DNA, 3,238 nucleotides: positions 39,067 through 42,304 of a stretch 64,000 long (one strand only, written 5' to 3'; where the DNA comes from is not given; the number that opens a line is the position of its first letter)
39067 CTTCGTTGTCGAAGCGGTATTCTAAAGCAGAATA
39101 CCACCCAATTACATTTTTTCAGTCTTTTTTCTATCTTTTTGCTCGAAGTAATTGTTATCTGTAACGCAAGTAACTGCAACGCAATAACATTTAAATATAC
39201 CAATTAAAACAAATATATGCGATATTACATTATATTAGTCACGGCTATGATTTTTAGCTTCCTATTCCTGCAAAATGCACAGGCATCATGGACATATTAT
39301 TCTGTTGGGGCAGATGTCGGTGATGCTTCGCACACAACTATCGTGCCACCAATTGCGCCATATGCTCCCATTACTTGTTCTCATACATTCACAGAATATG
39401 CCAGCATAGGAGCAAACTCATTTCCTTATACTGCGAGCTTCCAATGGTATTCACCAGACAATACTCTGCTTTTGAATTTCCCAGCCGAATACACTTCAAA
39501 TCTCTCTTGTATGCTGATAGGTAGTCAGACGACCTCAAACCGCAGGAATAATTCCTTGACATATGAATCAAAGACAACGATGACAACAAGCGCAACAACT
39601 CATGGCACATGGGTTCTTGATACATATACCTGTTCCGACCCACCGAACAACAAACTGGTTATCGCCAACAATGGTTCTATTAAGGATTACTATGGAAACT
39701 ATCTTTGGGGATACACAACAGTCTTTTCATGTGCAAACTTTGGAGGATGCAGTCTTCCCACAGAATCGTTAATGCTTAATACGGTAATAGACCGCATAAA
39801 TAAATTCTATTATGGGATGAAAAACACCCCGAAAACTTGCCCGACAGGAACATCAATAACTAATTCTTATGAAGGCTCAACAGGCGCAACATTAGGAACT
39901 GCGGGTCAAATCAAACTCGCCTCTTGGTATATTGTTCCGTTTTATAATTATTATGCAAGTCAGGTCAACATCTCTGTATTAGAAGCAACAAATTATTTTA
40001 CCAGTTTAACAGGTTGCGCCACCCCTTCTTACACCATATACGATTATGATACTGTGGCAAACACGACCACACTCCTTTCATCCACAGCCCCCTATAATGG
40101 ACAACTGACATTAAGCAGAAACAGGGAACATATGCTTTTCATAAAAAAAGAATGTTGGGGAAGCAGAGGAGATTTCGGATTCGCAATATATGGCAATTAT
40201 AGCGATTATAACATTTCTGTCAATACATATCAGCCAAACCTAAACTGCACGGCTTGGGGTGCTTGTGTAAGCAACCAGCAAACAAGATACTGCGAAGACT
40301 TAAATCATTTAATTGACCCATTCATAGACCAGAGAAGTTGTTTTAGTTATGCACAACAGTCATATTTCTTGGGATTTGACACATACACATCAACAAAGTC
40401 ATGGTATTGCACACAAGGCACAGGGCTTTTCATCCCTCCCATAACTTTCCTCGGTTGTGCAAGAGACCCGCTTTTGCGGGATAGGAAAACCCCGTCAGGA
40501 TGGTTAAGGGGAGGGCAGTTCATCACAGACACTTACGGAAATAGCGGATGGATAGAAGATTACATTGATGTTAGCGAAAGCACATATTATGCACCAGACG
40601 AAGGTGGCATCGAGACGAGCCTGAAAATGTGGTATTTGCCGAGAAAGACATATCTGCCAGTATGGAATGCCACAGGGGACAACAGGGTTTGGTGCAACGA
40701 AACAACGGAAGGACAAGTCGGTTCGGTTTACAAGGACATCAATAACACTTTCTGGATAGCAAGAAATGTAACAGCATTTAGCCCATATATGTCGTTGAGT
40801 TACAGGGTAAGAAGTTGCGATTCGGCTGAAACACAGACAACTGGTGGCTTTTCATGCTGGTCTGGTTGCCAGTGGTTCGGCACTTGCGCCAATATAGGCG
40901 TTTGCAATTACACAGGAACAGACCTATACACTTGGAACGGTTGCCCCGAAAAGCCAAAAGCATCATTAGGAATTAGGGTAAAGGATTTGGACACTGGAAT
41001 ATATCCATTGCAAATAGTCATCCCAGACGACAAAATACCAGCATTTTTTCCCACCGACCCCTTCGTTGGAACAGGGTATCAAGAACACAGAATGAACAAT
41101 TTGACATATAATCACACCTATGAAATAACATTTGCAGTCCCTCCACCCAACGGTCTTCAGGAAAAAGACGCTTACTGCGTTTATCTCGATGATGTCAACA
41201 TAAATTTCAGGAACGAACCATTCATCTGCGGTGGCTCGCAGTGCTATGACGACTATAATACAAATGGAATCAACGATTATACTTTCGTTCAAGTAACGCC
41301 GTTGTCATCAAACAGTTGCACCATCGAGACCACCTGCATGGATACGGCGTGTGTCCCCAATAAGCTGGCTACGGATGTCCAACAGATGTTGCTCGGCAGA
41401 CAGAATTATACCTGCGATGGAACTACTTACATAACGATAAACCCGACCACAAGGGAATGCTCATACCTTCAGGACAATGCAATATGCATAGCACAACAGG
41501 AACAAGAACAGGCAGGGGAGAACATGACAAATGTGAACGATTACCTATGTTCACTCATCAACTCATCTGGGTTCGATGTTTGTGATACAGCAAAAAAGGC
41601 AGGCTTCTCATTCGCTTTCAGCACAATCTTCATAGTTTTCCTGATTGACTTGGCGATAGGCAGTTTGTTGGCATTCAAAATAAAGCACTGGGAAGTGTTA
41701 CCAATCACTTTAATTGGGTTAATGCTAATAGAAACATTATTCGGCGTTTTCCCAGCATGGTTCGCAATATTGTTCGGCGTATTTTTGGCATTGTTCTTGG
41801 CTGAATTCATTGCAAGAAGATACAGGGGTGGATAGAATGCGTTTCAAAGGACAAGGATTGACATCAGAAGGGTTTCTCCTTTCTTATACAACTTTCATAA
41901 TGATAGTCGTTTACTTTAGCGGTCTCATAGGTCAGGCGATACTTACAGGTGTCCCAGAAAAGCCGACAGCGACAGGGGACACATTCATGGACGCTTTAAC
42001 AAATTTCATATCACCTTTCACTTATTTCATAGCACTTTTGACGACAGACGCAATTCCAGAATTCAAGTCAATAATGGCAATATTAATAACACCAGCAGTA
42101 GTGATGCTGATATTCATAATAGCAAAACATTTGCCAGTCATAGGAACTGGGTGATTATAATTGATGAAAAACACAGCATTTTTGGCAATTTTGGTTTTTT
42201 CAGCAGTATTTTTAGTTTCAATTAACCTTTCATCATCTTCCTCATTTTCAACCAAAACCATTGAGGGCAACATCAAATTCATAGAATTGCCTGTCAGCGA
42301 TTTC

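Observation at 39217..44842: Second surface-protein cluster; one protein has five ~40-aa NKLY-x-Q-x-E repeats forming a likely coiled-coil stalk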

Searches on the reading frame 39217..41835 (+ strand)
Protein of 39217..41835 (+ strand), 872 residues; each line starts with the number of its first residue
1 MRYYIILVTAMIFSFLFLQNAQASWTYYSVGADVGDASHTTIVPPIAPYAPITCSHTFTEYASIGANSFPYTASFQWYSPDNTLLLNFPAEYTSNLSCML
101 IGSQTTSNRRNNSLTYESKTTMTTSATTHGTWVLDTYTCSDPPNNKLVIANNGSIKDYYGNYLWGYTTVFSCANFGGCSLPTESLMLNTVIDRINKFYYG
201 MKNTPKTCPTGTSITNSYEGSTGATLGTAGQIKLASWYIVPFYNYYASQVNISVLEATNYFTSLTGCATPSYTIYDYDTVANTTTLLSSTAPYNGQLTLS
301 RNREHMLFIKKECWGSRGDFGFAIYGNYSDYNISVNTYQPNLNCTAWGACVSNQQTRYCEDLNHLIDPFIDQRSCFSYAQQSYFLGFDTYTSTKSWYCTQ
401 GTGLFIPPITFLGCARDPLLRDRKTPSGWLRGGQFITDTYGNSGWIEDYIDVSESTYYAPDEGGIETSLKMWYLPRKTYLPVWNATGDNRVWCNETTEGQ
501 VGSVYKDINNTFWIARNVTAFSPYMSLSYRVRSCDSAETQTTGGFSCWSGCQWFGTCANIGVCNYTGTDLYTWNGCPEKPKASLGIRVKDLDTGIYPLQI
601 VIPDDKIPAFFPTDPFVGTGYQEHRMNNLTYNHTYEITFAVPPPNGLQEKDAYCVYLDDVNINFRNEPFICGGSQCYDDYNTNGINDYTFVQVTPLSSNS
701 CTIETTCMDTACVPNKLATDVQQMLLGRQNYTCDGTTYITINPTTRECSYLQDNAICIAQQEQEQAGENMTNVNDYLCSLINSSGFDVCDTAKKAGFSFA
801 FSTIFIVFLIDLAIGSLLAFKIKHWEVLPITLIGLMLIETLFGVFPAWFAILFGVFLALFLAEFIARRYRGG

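Call 5: search_protein_families(library=pfam, proteins=[window:39217-41835:+], max_evalue=0.1)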
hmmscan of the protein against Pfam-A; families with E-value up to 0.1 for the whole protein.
window:39217-41835:+ (872 aa): 0 families

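Call 6: search_protein_families(library=phrogs, proteins=[window:39217-41835:+], max_evalue=0.1)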
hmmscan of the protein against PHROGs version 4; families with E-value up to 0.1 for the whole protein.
window:39217-41835:+ (872 aa): 0 families

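Call 17: search_dna_similar(query=window:39217-41835:+, collection=phages, mode=protein, max_evalue=0.01)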
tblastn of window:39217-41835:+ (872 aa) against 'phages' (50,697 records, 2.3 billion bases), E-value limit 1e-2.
No match.

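Call 25: search_solved_structures(query=window:39217-41835:+, max_evalue=1, show_alignments=2)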
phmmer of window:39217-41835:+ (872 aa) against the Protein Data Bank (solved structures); distinct sequences matched with E-value up to 1: 0.

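Call 29: find_homologous_proteins(query=window:39217-41835:+, max_evalue=0.001)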
Query window:39217-41835:+ (872 aa): 8 proteins with E <= 0.001 among 5472 candidates.
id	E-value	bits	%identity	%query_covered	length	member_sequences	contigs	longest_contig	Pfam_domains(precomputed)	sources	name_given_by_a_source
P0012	0.0e+0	1851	89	100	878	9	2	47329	-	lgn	-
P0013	1.6e-223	763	44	97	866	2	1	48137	-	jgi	-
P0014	1.5e-213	730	42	97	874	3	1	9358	-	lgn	-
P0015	9.8e-174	598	40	99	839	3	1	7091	-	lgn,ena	-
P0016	9.9e-167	575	39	100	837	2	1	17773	-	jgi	jgi:hypothetical protein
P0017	8.8e-161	555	37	99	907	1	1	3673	-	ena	-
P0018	5.4e-139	483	34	95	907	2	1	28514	-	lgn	-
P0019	2.0e-136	475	43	61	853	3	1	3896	-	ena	-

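Call 50: predict_structure(alignment_id=A2)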
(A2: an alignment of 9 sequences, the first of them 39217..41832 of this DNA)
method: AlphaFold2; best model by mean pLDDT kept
length: 872 residues; sequences in the alignment: 9
mean_pLDDT: 51.3   pTM: 0.37
mean pLDDT of the five models: 51.3, 46.6, 44.4, 41.0, 40.8
residues with pLDDT >= 90: 0; 70-90: 177; 50-70: 209; < 50: 486
segments of 3 or more residues with pLDDT < 50: 1-166, 197-229, 243-249, 258-263, 318-357, 359-381, 399-415, 434-466, 476-479, 485-489, 495-509, 538-578, 610-619, 766-804, 811-831, 833-849, 869-872
pLDDT, mean of each block of 10 residues (from residue 1): 42 33 39 38 33 42 40 39 35 34 30 31 37 46 27 23 43 61 76 54 27 28 37 65 48 54 54 77 79 62 64 59 40 37 44 43 40 35 56 51 31 44 62 40 39 40 47 58 48 44 38 72 76 60 38 36 40 42 82 77 67 39 76 80 64 73 66 70 69 69 72 79 81 82 70 76 52 41 46 42 47 45 44 44 43 56 52 37
secondary structure, 60 per line:
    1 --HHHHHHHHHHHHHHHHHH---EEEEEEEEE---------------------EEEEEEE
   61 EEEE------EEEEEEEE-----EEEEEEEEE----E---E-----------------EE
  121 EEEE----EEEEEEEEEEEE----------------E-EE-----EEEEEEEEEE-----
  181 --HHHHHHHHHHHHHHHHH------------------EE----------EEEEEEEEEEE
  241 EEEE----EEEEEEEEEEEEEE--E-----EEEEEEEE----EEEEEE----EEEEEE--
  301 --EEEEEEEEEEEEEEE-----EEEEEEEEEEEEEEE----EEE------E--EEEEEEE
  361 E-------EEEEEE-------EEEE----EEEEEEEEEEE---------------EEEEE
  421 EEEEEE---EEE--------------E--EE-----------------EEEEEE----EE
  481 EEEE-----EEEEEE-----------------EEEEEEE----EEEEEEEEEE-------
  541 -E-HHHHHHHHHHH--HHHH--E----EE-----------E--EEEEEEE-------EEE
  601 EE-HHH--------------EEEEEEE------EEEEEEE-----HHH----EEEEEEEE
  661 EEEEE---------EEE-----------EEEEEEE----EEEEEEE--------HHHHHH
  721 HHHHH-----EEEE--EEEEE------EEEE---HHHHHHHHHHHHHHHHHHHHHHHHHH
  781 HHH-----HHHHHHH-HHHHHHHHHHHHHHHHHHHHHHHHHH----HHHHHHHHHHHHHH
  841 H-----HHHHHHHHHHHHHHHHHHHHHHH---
elements in order (helices of 4 or more, strands of 3 or more residues): H3-20 E24-32 E54-64 E71-78 E84-92 E119-124 E129-140 E166-175 H183-199 E230-244 E249-262 E271-278 E283-288 E293-298 E303-317 E323-337 E342-344 E354-361 E369-374 E382-385 E390-400 E416-426 E430-432 E469-474 E479-484 E490-495 E513-519 E524-533 H544-554 H557-560 E584-590 E598-602 E621-627 E634-640 E653-665 E675-677 E689-695 E700-706 H715-725 E731-734 E737-741 E748-751 H755-783 H789-795 H797-822 H827-841 H847-869

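Call 55: find_related_loci(query=A2, collection=viral_contigs, flank=10000)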
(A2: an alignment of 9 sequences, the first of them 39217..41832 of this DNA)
Query A2 (872 aa) in viral_contigs; peptide patterns used: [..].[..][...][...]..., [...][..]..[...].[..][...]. (x = any residue, [..] = any of these).
69 stretches matched a pattern; 1 encode a relative of the query (tblastn E <= 1e-3); 1 distinct loci.
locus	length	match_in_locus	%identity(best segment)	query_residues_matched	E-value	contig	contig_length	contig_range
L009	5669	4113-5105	25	281-662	1e-14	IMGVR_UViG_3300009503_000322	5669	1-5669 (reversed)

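Call 59: search_protein_families(library=phrogs, proteins=[L009:2251-3021:+, L009:3267-5669:+], max_evalue=0.1)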
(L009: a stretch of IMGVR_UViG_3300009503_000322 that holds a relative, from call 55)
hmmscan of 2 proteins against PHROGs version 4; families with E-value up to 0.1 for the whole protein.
L009:2251-3021:+ (256 aa): 5 families
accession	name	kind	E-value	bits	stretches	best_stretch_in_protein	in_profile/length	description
phrog_11343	-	unknown function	6.7e-06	26.8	1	6-115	82-197/331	-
phrog_20922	-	head and packaging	5.4e-05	23.3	1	25-124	44-143/318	head morphogenesis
phrog_197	-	moron, auxiliary metabolic gene and host takeover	7.1e-05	23.4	1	1-118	26-160/486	Zot-like toxin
phrog_7937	-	unknown function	0.00015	23.1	1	6-102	4-106/111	-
phrog_1675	-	head and packaging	0.00016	22.2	1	51-115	73-137/353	morphogenesis (protein I of M13)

L009:3267-5669:+ (800 aa): 0 families

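Call 60: search_protein_families(library=pfam, proteins=[L009:2251-3021:+, L009:3267-5669:+], max_evalue=0.1)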
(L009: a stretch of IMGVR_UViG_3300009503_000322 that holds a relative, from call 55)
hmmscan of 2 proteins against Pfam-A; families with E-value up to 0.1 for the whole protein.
L009:2251-3021:+ (256 aa): 3 families
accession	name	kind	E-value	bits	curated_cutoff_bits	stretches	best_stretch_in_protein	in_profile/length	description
PF00004.35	AAA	-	6.8e-05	23.8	21.2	1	6-116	3-124/131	ATPase family associated with various cellular activities (AAA)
PF05707.18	Zot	-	0.0016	18.4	20.3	1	50-119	75-143/197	Zonular occludens toxin (Zot)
PF10662.15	PduV-EutP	-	0.02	15.2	21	1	6-112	6-109/143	Ethanolamine utilisation - propanediol utilisation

L009:3267-5669:+ (800 aa): 0 families

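Call 69: find_related_loci(query=A2, collection=genome_contigs, flank=10000)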
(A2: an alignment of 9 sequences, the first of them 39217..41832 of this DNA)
Query A2 (872 aa) in genome_contigs; peptide patterns used: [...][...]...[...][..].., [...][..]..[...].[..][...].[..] (x = any residue, [..] = any of these).
85 stretches matched a pattern, but none encodes a relative of the query by tblastn (E <= 1e-3).

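Call 82: fold_search(model_id=the predicted structure, library=pdb)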
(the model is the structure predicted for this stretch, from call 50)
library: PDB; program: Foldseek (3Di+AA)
matches with E <= 10: 1114; with E <= 0.001: 12
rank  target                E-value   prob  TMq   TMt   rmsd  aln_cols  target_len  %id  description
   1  4xup_A                2.5e-05  1.00  0.12  0.28  16.3       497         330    9  Structure of the N-terminal CBM22-1-CBM22-2 tandem domain from Paenibacillus barcinonensis Xyn10C (released 2015-06-03)
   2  9vql_B                3.4e-05  0.77  0.09  0.09  28.4       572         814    9  Cryo-EM structure of the dimeric Elapor1 mutant (released 2025-07-23)
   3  6qfk_A                3.5e-05  0.89  0.11  0.08  27.8       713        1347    8  EngBF DARPin Fusion 4b G10 (released 2019-11-06)
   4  8a1a_A                8.1e-05  0.87  0.11  0.07  26.6       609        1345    9  Structure of a leucinostatin derivative determined by host lattice display : L1F11V1 construct (released 2022-12-07)
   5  4xup_F                1.2e-04  0.99  0.12  0.28  17.4       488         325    8  Structure of the N-terminal CBM22-1-CBM22-2 tandem domain from Paenibacillus barcinonensis Xyn10C (released 2015-06-03)
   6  4xup_B                1.3e-04  0.99  0.13  0.30  18.5       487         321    8  Structure of the N-terminal CBM22-1-CBM22-2 tandem domain from Paenibacillus barcinonensis Xyn10C (released 2015-06-03)
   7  9vql_A                1.4e-04  0.75  0.09  0.10  27.2       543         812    8  Cryo-EM structure of the dimeric Elapor1 mutant (released 2025-07-23)
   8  9vqm_A                1.8e-04  0.63  0.10  0.11  26.1       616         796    9  Cryo-EM structure of Elapor1WT in tetrameric form (released 2025-07-23)
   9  8zdp_v                3.4e-04  0.21  0.09  0.10  69.6       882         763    8  Cryo-EM structure of Mycobacteriophage Douge Central fiber (gp20) (released 2025-06-25)
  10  8zdq_v                3.4e-04  0.21  0.09  0.09  69.6       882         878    8  Cryo-EM structure of Mycobacteriophage Douge complete baseplate (gp13, gp17, gp23, gp16, gp18 and gp20) (released 2025-06-25)
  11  8h3u_A                4.9e-04  0.75  0.09  0.12  24.1       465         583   10  Inhibitor-bound EP, polyA model (released 2022-11-23)
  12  8zj4_A                8.2e-04  0.77  0.08  0.11  23.7       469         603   10  trypsinogen-EP-N619A (released 2025-05-21)
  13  4bj0_A                1.2e-03  1.00  0.14  0.60   7.5       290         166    9  Xyloglucan binding module (CBM4-2 X2-L110F) in complex with branched xyloses (released 2014-04-23)
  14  5ifp_A                1.2e-03  0.33  0.07  0.07  25.8       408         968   10  STRUCTURE OF BETA-GALACTOSIDASE FROM ASPERGILLUS NIGER (released 2017-04-19)
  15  8ziy_A                1.2e-03  0.25  0.08  0.11  31.2       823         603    9  trypsinogen-EP-E574A (released 2025-05-21)
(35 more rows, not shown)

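Call 119: search_protein_families(library=ncbifam, proteins=[window:39217-41835:+], max_evalue=0.01)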
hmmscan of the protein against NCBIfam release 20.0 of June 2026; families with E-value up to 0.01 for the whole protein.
window:39217-41835:+ (872 aa): 0 families

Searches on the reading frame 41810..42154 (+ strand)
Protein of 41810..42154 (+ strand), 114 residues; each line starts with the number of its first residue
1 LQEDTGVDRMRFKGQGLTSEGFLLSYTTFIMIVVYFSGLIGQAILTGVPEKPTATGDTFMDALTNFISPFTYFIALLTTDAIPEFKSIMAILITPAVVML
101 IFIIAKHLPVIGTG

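Call 5: search_protein_families(library=pfam, proteins=[window:41810-42154:+], max_evalue=0.1)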
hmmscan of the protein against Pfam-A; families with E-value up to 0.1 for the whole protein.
window:41810-42154:+ (114 aa): 0 families

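Call 6: search_protein_families(library=phrogs, proteins=[window:41810-42154:+], max_evalue=0.1)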
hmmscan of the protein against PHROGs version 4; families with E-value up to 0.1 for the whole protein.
window:41810-42154:+ (114 aa): 1 family
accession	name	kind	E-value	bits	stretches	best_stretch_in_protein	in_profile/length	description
phrog_7312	-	unknown function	0.025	15.2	1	31-103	55-129/189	-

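Call 119: search_protein_families(library=ncbifam, proteins=[window:41837-42154:+], max_evalue=0.01)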
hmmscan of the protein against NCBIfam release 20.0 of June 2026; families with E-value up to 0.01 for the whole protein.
window:41837-42154:+ (105 aa): 0 families
